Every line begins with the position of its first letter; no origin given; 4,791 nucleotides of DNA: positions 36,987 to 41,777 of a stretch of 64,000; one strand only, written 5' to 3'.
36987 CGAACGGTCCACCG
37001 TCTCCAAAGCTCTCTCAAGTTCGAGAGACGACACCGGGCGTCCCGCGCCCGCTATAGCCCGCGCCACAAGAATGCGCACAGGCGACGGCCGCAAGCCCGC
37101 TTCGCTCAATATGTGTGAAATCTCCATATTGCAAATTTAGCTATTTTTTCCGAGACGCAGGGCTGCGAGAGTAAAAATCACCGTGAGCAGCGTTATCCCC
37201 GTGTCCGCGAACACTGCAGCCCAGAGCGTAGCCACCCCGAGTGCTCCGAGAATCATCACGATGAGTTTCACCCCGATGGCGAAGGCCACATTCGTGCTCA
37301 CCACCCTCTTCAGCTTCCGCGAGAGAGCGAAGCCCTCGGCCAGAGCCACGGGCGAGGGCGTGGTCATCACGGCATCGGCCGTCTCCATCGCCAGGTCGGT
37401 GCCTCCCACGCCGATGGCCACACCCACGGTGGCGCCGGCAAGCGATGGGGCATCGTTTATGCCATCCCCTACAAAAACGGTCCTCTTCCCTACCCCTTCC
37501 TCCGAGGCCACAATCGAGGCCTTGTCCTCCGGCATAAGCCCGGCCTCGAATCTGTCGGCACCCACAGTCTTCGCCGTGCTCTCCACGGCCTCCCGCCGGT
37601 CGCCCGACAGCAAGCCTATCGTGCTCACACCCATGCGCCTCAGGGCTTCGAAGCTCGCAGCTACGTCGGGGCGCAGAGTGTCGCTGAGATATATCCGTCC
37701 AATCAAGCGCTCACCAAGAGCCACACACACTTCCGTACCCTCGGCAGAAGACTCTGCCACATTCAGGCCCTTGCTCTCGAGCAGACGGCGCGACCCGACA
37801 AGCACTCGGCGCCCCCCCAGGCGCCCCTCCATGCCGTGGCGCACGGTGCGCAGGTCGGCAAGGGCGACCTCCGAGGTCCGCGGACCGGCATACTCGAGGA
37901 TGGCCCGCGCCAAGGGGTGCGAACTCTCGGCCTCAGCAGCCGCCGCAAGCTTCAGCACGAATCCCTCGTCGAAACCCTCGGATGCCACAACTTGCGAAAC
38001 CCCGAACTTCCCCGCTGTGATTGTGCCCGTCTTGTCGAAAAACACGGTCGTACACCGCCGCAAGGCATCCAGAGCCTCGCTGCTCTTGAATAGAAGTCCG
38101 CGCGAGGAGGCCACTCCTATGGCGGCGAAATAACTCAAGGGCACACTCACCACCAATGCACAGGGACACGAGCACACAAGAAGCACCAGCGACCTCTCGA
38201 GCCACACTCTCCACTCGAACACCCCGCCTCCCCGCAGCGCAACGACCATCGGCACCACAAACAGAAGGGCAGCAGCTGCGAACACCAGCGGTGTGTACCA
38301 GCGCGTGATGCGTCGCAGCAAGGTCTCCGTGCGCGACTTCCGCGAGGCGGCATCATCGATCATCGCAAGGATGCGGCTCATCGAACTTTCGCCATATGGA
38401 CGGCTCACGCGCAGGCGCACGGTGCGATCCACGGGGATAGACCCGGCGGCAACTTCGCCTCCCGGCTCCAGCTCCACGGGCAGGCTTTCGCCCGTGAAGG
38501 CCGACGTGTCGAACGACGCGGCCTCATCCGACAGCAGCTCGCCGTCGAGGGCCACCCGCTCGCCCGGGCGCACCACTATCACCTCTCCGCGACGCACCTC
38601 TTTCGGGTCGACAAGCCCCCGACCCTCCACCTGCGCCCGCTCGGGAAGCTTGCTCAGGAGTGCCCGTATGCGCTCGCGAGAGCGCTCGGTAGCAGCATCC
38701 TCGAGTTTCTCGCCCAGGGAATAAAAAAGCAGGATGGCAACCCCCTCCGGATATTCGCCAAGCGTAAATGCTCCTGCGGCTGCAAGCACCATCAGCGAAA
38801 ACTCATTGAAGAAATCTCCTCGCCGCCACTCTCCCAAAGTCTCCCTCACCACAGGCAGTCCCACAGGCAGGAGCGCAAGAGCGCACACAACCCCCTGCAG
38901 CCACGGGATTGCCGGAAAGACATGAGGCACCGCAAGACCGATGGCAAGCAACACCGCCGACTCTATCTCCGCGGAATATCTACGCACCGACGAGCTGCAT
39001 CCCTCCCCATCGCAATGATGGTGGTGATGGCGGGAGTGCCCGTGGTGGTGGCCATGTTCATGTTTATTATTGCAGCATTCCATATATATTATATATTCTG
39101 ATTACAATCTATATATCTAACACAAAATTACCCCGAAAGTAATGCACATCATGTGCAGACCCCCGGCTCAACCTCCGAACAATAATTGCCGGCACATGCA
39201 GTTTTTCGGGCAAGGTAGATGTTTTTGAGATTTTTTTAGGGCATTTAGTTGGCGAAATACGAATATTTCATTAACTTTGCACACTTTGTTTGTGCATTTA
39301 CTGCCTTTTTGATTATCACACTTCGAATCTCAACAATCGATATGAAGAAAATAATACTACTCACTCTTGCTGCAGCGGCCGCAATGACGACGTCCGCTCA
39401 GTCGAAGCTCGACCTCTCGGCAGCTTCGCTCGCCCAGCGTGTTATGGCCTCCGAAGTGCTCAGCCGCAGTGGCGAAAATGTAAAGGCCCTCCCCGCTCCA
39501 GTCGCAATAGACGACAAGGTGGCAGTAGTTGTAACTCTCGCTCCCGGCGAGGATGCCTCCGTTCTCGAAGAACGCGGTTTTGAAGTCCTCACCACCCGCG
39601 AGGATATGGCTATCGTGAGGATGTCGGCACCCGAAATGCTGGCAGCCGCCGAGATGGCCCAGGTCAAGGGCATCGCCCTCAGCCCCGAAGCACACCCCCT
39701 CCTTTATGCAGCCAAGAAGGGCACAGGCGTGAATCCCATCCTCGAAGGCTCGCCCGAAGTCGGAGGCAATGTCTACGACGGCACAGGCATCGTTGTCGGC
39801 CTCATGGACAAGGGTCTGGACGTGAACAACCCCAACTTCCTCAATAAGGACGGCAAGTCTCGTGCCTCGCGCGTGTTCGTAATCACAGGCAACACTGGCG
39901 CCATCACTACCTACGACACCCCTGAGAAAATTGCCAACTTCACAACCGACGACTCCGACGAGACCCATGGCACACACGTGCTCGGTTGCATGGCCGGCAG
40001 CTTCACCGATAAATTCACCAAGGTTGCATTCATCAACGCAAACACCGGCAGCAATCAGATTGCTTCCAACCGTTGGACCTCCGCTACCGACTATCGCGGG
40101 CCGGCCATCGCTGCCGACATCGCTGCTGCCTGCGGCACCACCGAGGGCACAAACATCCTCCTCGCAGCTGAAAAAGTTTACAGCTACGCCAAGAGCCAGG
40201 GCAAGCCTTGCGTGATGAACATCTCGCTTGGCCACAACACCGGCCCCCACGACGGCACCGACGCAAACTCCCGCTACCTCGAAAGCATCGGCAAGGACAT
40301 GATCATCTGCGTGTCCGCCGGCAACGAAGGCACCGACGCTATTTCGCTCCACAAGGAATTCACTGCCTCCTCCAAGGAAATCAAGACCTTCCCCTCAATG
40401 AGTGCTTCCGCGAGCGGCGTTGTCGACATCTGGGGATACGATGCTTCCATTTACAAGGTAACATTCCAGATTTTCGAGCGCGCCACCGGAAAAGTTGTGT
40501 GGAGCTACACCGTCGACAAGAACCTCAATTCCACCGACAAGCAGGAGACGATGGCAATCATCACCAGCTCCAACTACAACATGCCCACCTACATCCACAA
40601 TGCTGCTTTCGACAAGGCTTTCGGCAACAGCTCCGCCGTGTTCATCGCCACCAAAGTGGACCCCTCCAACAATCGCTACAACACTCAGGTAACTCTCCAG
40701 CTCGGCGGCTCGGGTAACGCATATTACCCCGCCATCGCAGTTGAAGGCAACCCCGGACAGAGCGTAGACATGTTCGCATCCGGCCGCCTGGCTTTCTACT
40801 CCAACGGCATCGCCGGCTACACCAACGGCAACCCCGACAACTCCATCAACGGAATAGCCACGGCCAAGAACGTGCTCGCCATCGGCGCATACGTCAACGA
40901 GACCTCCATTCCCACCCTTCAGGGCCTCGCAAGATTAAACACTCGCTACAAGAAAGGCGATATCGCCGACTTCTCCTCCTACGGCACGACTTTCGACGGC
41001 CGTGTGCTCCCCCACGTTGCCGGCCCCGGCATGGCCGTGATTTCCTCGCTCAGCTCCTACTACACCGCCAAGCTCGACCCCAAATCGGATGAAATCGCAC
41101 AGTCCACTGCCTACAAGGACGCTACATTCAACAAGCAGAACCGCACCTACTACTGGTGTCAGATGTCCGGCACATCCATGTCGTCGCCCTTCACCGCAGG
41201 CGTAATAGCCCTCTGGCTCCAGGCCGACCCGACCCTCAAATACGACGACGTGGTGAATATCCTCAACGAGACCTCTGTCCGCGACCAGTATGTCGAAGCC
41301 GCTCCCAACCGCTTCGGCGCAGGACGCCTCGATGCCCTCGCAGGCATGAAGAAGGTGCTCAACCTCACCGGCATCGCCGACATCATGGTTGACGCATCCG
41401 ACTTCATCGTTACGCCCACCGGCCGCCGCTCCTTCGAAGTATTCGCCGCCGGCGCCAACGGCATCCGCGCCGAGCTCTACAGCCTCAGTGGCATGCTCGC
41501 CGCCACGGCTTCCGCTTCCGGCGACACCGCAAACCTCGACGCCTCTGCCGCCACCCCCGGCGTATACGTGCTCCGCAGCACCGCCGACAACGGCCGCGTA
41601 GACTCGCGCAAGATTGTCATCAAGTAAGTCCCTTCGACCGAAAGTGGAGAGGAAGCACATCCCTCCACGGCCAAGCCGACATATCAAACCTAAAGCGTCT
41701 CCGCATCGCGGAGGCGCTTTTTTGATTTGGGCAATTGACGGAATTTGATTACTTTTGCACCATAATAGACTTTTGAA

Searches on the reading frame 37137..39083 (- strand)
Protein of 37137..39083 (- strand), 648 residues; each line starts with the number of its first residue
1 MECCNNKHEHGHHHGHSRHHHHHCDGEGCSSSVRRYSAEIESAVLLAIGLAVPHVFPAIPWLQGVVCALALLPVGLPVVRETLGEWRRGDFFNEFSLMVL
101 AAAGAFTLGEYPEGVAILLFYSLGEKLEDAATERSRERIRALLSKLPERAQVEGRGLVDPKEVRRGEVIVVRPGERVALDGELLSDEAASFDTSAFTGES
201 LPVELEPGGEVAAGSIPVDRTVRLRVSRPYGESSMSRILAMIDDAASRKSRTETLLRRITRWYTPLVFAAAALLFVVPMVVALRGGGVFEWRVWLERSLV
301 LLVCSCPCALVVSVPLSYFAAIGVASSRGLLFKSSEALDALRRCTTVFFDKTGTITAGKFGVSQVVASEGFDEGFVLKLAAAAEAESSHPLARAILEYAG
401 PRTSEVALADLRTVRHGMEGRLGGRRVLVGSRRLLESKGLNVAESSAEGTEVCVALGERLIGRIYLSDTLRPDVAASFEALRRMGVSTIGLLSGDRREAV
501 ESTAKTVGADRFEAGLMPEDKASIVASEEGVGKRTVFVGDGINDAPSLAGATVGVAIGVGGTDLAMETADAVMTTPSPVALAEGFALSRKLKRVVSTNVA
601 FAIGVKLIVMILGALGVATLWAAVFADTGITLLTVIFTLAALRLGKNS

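Call 60: search_protein_families(library=pfam, proteins=[window:37137-39083:-], max_evalue=0.00001)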
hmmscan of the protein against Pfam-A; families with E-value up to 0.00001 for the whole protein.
window:37137-39083:- (648 aa): 2 families
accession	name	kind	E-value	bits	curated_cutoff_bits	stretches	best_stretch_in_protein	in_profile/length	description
PF00122.25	E1-E2_ATPase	-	1.6e-36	125.9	28.1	1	158-326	18-179/181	E1-E2 ATPase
PF00702.32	Hydrolase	-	4.5e-28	99.4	26.4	1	346-551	3-190/191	haloacid dehalogenase-like hydrolase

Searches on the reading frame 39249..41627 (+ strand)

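Call 60: search_protein_families(library=pfam, proteins=[window:39249-41627:+], max_evalue=0.00001)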
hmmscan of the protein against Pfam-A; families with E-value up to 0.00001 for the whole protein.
window:39249-41627:+ (792 aa): 1 family
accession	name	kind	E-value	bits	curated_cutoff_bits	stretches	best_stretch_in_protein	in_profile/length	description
PF00082.27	Peptidase_S8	-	7.1e-30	104.7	21.8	2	411-692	77-288/288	Subtilase family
